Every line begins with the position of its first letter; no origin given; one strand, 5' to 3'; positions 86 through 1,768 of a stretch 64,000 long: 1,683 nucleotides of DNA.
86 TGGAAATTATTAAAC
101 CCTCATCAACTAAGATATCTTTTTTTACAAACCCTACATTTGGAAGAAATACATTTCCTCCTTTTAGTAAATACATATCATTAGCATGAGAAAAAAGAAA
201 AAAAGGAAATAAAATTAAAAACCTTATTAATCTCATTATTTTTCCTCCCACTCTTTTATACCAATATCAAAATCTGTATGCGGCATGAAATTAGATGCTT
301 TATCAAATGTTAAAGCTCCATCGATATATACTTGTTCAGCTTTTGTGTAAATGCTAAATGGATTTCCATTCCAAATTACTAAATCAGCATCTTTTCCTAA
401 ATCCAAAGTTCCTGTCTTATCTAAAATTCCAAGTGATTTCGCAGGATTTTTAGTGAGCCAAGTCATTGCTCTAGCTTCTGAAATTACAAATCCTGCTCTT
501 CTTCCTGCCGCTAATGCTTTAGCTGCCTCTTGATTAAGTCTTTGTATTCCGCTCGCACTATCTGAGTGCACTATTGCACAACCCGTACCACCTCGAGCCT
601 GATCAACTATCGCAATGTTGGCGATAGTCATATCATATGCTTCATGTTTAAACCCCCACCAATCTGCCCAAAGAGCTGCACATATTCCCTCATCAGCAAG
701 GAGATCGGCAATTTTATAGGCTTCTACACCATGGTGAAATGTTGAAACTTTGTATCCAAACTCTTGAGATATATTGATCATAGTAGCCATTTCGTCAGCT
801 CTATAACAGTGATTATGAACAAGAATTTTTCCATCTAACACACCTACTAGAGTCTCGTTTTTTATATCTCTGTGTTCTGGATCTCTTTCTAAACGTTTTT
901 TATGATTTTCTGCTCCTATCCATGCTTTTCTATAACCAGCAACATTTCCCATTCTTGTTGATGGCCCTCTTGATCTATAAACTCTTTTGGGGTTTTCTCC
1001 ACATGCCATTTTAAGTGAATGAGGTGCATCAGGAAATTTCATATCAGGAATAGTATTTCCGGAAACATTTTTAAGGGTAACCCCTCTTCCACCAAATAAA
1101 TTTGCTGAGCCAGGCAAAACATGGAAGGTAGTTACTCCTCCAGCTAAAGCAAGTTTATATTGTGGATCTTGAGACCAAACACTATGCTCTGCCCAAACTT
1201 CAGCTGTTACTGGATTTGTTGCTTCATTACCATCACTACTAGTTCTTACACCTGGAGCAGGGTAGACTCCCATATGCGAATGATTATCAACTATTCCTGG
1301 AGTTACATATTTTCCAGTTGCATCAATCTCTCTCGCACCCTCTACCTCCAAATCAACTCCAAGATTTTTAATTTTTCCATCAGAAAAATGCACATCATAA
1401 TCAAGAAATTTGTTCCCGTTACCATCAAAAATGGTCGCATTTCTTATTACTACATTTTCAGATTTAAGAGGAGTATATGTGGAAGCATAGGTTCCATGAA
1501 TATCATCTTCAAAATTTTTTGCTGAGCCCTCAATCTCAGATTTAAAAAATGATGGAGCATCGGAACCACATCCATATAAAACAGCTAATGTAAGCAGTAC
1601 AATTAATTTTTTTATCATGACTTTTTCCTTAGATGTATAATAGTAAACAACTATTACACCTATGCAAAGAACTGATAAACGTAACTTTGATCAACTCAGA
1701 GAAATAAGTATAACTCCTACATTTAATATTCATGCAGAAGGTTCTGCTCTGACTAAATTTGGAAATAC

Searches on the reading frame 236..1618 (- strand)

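Call 97: search_protein_families(library=pfam, proteins=[window:236-1618:-], max_evalue=0.00001)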
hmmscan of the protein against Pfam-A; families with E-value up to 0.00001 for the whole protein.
window:236-1618:- (460 aa): 2 families
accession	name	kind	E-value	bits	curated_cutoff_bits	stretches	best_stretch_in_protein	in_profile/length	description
PF07969.17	Amidohydro_3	-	2e-16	61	29.7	1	379-437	407-471/472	Amidohydrolase family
PF01979.26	Amidohydro_1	-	1.1e-11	45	25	1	353-426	250-323/345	Amidohydrolase family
